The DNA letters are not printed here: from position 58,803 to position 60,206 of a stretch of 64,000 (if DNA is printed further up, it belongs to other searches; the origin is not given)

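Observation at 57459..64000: Non-canonical eutABC-like operon led by an arginine:glycine-amidinotransferase homologue and followed by a long CysK-fold enzyme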

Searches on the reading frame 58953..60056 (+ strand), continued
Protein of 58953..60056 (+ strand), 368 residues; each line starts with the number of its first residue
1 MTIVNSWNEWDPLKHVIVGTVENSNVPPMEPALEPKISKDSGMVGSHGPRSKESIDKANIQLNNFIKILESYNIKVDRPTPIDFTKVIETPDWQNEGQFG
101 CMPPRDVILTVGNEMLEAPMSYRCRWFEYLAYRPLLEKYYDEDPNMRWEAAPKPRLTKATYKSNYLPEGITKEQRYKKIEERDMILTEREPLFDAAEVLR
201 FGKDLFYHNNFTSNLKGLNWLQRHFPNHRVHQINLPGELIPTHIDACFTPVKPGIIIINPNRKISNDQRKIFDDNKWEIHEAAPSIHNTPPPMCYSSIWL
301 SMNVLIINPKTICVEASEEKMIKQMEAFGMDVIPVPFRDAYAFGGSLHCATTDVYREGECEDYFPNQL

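Call 17: search_solved_structures(query=L002:16365-17543:+, max_evalue=0.01, show_alignments=1)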
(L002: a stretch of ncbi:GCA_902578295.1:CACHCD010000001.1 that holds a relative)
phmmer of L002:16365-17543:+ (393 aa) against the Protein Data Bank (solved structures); distinct sequences matched with E-value up to 0.01: 42.
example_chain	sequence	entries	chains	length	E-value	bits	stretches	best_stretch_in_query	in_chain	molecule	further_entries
1pv9_A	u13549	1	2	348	1.8e-18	69.7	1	16-384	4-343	Xaa-Pro dipeptidase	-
7n02_A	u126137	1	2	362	3.7e-18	68.6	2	283-385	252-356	Aminopeptidase P family protein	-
4zng_C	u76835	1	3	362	4.3e-18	68.4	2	283-385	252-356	Prolidase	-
6xmr_A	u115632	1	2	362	9.5e-18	67.3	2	283-385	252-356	Aminopeptidase P family protein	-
7k3u_A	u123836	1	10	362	2.9e-17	65.7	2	283-385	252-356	Aminopeptidase P family protein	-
1chm_A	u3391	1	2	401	7.2e-17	64.4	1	18-383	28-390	CREATINE AMIDINOHYDROLASE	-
1wn1_A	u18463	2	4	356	1.7e-16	63.2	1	21-363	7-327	dipeptidase | 356aa long hypothetical dipeptidase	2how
1wy2_A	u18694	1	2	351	5.8e-16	61.4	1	17-384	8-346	Xaa-Pro dipeptidase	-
4rgz_A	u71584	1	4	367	3.5e-15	58.8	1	200-371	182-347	Xaa-Pro aminopeptidase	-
4fkc_A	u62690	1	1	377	3.9e-15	58.7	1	200-371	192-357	Xaa-Pro aminopeptidase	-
3q6d_A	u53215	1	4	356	2.7e-13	52.7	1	110-387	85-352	Proline dipeptidase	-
4ege_A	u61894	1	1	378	1.2e-12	50.5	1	172-382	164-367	Dipeptidase PepE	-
2zsg_A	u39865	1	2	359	1.2e-10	44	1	173-383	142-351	Aminopeptidase P, putative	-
6twk_A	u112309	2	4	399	4.5e-10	42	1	136-382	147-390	Ectoine hydrolase DoeA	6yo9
6twj_A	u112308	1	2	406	4.9e-10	41.9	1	136-382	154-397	Ectoine hydrolase DoeA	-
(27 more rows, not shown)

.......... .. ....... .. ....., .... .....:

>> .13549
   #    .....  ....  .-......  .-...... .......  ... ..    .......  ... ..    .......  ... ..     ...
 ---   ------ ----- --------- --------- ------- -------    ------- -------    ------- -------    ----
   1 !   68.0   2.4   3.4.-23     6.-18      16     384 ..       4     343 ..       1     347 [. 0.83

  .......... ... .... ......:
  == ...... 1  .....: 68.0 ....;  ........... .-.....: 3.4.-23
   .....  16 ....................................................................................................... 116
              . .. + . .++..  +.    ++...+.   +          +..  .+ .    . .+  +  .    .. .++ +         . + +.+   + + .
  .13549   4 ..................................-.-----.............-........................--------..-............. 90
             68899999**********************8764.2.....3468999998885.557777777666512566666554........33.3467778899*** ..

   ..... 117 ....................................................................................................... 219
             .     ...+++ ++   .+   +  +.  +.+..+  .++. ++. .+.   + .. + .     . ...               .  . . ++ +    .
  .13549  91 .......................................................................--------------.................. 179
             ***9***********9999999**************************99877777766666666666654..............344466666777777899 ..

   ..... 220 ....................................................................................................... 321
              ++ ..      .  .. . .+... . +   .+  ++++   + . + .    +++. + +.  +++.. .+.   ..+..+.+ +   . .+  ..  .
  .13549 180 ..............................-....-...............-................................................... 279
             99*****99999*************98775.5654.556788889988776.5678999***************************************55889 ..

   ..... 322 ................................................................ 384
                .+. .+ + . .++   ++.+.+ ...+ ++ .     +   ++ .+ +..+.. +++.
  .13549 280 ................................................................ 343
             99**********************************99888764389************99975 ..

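Call 19: find_related_loci(query=A1, collection=genome_contigs, flank=10000)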
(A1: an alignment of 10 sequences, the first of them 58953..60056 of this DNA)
Query A1 (368 aa) in genome_contigs; peptide patterns used: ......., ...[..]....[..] (x = any residue, [..] = any of these).
599 stretches matched a pattern (row limit reached: there are more); 583 encode a relative of the query (tblastn E <= 1e-3); the best 80 are kept; 80 distinct loci.
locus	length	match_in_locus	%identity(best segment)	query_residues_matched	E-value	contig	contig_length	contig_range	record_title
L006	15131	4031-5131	90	1-367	0e+0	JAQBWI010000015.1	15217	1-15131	MAG: Proteobacteria bacterium isolate casp150-mb.224 NODE_10081_length_15217_cov_0.082021, whole genome shotgun sequence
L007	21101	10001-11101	91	1-367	0e+0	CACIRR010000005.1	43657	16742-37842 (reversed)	uncultured Alphaproteobacteria bacterium isolate AG-439-A19 genome assembly, contig: AG-439-A19_NODE_5, whole genome sho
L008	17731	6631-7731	90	1-367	0e+0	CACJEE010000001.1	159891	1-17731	MAG: uncultured Alphaproteobacteria bacterium isolate AG-447-C07 genome assembly, contig: AG-447-C07_NODE_1, whole genom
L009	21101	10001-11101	89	1-367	0e+0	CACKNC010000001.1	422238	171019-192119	MAG: uncultured Alphaproteobacteria bacterium isolate AG-457-A08 genome assembly, contig: AG-457-A08_NODE_1, whole genom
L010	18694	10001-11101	90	1-367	0e+0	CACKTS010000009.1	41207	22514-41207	uncultured Alphaproteobacteria bacterium isolate AG-457-I08 genome assembly, contig: AG-457-I08_NODE_9, whole genome sho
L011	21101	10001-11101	89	1-367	0e+0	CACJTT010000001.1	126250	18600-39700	uncultured Alphaproteobacteria bacterium isolate AG-447-P14 genome assembly, contig: AG-447-P14_NODE_1, whole genome sho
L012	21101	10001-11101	89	1-367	0e+0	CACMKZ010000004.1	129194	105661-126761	MAG: uncultured Alphaproteobacteria bacterium isolate AG-891-K19 genome assembly, contig: AG-891-K19_NODE_4, whole genom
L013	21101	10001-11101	89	1-367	0e+0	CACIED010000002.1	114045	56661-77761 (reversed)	uncultured Alphaproteobacteria bacterium isolate AG-913-B05 genome assembly, contig: AG-913-B05_NODE_2, whole genome sho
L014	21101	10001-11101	89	1-367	0e+0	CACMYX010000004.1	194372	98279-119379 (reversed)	MAG: uncultured Alphaproteobacteria bacterium isolate AG-892-I02 genome assembly, contig: AG-892-I02_NODE_4, whole genom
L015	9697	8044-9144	89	1-367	0e+0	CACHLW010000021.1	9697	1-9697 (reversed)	uncultured Alphaproteobacteria bacterium isolate AG-911-C02 genome assembly, contig: AG-911-C02_NODE_21, whole genome sh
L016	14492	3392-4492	89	1-367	0e+0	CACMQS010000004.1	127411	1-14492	MAG: uncultured Alphaproteobacteria bacterium isolate AG-892-A10 genome assembly, contig: AG-892-A10_NODE_4, whole genom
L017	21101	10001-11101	89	1-367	0e+0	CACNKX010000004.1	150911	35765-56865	MAG: uncultured Alphaproteobacteria bacterium isolate AG-893-E11 genome assembly, contig: AG-893-E11_NODE_4, whole genom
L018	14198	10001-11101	89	1-367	0e+0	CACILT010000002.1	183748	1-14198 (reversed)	uncultured Alphaproteobacteria bacterium isolate AG-913-F06 genome assembly, contig: AG-913-F06_NODE_2, whole genome sho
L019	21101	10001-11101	88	1-367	0e+0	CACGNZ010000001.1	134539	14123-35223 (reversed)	uncultured Alphaproteobacteria bacterium isolate AG-422-N03 genome assembly, contig: AG-422-N03_NODE_1, whole genome sho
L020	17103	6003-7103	88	1-367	0e+0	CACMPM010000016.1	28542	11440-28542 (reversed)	MAG: uncultured Alphaproteobacteria bacterium isolate AG-891-P06 genome assembly, contig: AG-891-P06_NODE_16, whole geno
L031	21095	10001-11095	64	3-367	2e-168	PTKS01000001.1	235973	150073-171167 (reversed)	MAG: Alphaproteobacteria bacterium MarineAlpha5_Bin12 CFH22_1, whole genome shotgun sequence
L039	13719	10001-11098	63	2-367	5e-166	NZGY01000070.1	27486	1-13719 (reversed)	MAG: Filomicrobium sp. isolate MED665 75817, whole genome shotgun sequence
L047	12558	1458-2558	62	2-368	5e-164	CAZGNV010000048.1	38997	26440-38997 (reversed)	MAG TPA_asm: uncultured Desulfosarcinaceae bacterium isolate SRP338002_co1_139 genome assembly, contig: NODE_948_length_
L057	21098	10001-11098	63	2-367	5e-163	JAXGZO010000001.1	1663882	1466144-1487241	MAG: Thermoleophilia bacterium isolate AnMBR.bin539 bin539_1, whole genome shotgun sequence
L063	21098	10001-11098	62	2-367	2e-162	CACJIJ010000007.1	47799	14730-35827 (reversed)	uncultured Pelagibacteraceae bacterium isolate AG-447-E19 genome assembly, contig: AG-447-E19_NODE_7, whole genome shotg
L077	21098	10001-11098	62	2-367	2e-162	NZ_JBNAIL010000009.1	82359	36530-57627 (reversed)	Candidatus Pelagibacter sp. HIMB123 HIMB123-00000000009, whole genome shotgun sequence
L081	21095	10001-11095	61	2-366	4e-162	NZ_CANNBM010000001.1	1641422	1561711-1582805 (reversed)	Uncultured Sulfitobacter sp. isolate 3-125-G.fasta NODE_1, whole genome shotgun sequence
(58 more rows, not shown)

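Call 22: find_encoding_contigs(protein=P0066, flank=8000, max_places=3)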
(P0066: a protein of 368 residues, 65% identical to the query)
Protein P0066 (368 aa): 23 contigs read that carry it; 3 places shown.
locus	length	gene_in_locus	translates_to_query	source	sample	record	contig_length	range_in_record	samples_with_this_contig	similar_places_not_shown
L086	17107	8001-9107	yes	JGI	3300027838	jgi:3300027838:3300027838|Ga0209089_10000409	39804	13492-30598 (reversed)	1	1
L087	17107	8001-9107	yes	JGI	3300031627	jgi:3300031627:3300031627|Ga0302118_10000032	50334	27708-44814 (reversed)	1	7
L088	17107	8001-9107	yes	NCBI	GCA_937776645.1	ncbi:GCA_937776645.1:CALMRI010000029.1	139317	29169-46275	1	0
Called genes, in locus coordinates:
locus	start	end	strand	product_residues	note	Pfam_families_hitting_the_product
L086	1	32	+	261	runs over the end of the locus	PF01209:Ubie_methyltran, PF13489:Methyltransf_23, PF13847:Methyltransf_31, PF08241:Methyltransf_11, PF08242:Methyltransf_12, PF13649:Methyltransf_25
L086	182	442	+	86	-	-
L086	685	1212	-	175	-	PF01243:PNPOx_N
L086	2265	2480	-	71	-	-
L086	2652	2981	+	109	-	PF02627:CMD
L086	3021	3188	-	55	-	-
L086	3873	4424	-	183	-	-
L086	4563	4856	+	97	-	-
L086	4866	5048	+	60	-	-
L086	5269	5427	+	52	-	-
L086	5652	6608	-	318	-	PF02668:TauD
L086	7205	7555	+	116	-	-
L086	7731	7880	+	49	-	-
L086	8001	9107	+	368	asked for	-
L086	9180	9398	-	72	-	-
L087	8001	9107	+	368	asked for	-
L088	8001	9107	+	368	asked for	-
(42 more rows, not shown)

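Call 23: find_encoding_contigs(protein=P0100, flank=8000, max_places=2)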
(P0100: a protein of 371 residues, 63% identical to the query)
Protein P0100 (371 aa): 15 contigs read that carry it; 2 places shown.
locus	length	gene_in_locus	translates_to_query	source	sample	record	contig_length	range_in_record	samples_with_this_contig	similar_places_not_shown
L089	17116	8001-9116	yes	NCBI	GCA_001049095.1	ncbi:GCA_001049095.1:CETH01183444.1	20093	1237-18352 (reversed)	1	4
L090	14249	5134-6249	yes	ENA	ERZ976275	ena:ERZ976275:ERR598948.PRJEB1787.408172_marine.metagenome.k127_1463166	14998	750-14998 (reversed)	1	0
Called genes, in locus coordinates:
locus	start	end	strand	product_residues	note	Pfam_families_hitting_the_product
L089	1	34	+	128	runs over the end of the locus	PF00411:Ribosomal_S11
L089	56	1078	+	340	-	PF01193:RNA_pol_L, PF01000:RNA_pol_A_bac, PF03118:RNA_pol_A_CTD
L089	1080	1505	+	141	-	PF01196:Ribosomal_L17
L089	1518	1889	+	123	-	PF02537:CRCB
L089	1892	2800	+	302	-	PF00849:PseudoU_synth_2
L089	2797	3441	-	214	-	PF21948:LplA-B_cat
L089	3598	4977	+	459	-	PF03448:MgtE_N, PF00571:CBS (faint), PF01769:MgtE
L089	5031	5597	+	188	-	PF02632:BioY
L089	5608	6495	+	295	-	PF00480:ROK, PF01869:BcrAD_BadFG (faint), PF02685:Glucokinase, PF05378:Hydant_A_N (faint)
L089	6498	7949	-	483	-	PF00171:Aldedh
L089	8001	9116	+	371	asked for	-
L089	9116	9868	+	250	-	PF17645:Amdase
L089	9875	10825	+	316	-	PF00291:PALP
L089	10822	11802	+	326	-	PF02423:OCD_Mu_crystall, PF01488:Shikimate_DH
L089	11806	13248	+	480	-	PF00291:PALP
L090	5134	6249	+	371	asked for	-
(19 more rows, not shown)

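Call 26: search_protein_families(library=pfam, proteins=[L077:5961-6566:+, L077:6562-7803:+, L077:7856-8758:+, L077:8763-9977:+, L077:11041-12150:+, L077:13790-14692:+, L081:5348-6436:+, L081:6979-8409:-, L081:11124-12398:-, L081:13661-15322:-], max_evalue=0.0001)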
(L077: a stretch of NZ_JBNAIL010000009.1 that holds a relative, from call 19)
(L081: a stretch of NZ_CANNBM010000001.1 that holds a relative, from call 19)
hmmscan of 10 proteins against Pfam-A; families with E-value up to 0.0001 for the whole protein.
L077:5961-6566:+ (202 aa): 1 family
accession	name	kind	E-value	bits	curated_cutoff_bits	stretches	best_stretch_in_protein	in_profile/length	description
PF12804.13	NTP_transf_3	-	9.7e-26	91.3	27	1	9-161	2-153/160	MobA-like NTP transferase domain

L077:6562-7803:+ (414 aa): 3 families
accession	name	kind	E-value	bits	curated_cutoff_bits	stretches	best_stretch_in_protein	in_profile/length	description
PF03453.22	MoeA_N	-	1.6e-32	112.8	30.8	1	4-169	3-160/160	MoeA N-terminal region (domain I and II)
PF00994.29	MoCF_biosynth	-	7.5e-21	74.8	26.6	1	184-321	3-142/144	Probable molybdopterin binding domain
PF03454.20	MoeA_C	-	9.4e-08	32.6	22.1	1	334-402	1-68/72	MoeA C-terminal region (domain IV)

L077:7856-8758:+ (301 aa): 2 families
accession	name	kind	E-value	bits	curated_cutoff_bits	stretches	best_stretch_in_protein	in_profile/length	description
PF00892.27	EamA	-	2.9e-18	66.9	28.2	1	10-144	3-134/135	EamA-like transporter family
PF03151.22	TPT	-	1.4e-06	28.4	30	1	87-172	79-163/291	Triose-phosphate Transporter family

L077:8763-9977:+ (405 aa): 2 families
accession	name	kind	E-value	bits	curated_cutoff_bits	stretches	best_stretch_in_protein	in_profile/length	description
PF00557.29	Peptidase_M24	-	5.2e-33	115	23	1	167-383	1-206/208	Metallopeptidase family M24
PF01321.24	Creatinase_N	-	1.1e-13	52.3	22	1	27-160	1-128/128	Creatinase/Prolidase N-terminal domain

L077:11041-12150:+ (370 aa): 1 family
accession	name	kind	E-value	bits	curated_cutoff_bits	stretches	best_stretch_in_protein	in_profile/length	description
PF01212.27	Beta_elim_lyase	-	8.4e-60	203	27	1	34-320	2-283/288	Beta-eliminating lyase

L077:13790-14692:+ (301 aa): 1 family
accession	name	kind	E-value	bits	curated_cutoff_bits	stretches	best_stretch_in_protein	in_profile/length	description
PF00892.27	EamA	-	1.8e-22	80.5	28.2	2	11-147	2-134/135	EamA-like transporter family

L081:5348-6436:+ (363 aa): 1 family
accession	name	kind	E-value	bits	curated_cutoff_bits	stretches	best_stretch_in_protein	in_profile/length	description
PF00353.25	HemolysinCabind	-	1.1e-28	99.2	23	4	167-201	2-36/36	RTX calcium-binding nonapeptide repeat (4 copies)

L081:6979-8409:- (476 aa): 2 families
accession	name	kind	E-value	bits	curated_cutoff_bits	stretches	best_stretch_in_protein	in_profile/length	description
PF04055.27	Radical_SAM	-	9.6e-16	58.8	29.5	1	32-173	1-144/166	Radical SAM superfamily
PF13186.11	SPASM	-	7.1e-12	45.9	21.5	1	278-345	1-67/67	Iron-sulfur cluster-binding domain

L081:11124-12398:- (424 aa): 1 family
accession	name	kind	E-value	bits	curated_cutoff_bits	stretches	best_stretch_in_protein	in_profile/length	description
PF13403.11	Hint_2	-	5e-52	176.6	28.4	1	210-355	2-146/147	Hint domain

L081:13661-15322:- (553 aa): 3 families
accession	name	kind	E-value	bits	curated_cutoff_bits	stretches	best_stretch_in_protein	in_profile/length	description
PF00682.25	HMGL-like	-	1.2e-93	313.7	29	1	41-308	2-260/260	HMGL-like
PF08502.15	LeuA_dimer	-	2.6e-37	128.1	24.9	1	404-534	1-131/131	LeuA allosteric (dimerisation) domain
PF22617.1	HCS_D2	-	3e-32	111.3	27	1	322-403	1-82/82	Homocitrate synthase post-HMGL domain-like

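Call 34: search_protein_families(library=pfam, proteins=[L009:13835-16126:+, L009:16163-16936:+, L009:16932-17393:-, L009:17532-18371:+, L009:18428-19093:+, L009:19099-19755:+, L006:8973-9971:-, L006:8175-8963:+], max_evalue=0.0001)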
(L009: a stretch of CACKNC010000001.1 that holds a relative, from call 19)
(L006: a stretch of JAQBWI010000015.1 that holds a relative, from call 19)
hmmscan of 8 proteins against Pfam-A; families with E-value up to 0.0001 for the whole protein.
L009:13835-16126:+ (764 aa): 2 families
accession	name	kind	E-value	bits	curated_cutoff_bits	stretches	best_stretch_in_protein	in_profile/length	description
PF00384.28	Molybdopterin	-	6.9e-55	186.9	24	1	49-505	1-352/353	Molybdopterin oxidoreductase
PF01568.27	Molydop_binding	-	1e-22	80.7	26.8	1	620-737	1-109/110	Molydopterin dinucleotide binding domain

L009:16163-16936:+ (258 aa): 5 families
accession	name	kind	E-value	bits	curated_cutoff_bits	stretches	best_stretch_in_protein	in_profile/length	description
PF00005.33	ABC_tran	-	7.3e-35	121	25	1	20-178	1-137/137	ABC transporter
PF13304.12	AAA_21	-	2.1e-11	44.9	27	1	141-210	229-300/304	AAA domain, putative AbiEii toxin, Type IV TA system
PF02463.25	SMC_N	-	7.4e-11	42.3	40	1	33-213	27-204/220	RecF/RecN/SMC N terminal domain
PF13401.12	AAA_22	-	3.5e-05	24.6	27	0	33-203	8-118/130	AAA domain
PF00004.35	AAA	-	7.4e-05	23.6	21.2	0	34-89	2-43/131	ATPase family associated with various cellular activities (AAA)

L009:16932-17393:- (153 aa): 4 families
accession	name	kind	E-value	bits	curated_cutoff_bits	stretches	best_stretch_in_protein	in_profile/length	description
PF01037.27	AsnC_trans_reg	-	4.1e-17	62.3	25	1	76-142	9-72/73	Lrp/AsnC ligand binding domain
PF13412.12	HTH_24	-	4.6e-15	55.4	21.9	1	4-50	2-48/48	Winged helix-turn-helix DNA-binding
PF13404.12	HTH_AsnC-type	-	1.1e-12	48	27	1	3-44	1-42/42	AsnC-type helix-turn-helix domain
PF12802.13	MarR_2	-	4.2e-05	24.1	27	1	9-51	9-52/61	MarR family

L009:17532-18371:+ (280 aa): 1 family
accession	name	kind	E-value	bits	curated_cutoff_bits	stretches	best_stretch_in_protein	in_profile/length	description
PF00497.25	SBP_bac_3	-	6.7e-19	68.4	26.4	1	38-260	2-129/132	Bacterial extracellular solute-binding proteins, family 3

L009:18428-19093:+ (222 aa): 1 family
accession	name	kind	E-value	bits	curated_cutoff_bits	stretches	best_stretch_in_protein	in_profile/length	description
PF00528.27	BPD_transp_1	-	5.1e-17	62.6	26.4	1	31-210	3-182/184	Binding-protein-dependent transport system inner membrane component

L009:19099-19755:+ (219 aa): 1 family
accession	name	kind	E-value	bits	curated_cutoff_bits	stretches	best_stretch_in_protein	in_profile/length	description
PF00528.27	BPD_transp_1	-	1.4e-25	90.6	26.4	1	34-215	2-183/184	Binding-protein-dependent transport system inner membrane component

L006:8973-9971:- (332 aa): 1 family
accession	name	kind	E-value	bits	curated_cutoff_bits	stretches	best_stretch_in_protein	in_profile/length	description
PF02615.19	Ldh_2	-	2.5e-86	290.3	38.8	1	8-313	4-316/333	Malate/L-lactate dehydrogenase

L006:8175-8963:+ (263 aa): 1 family
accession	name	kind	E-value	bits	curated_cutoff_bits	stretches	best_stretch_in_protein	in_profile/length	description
PF05544.16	Pro_racemase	-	3.5e-74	250.2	27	1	1-255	74-325/325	Proline racemase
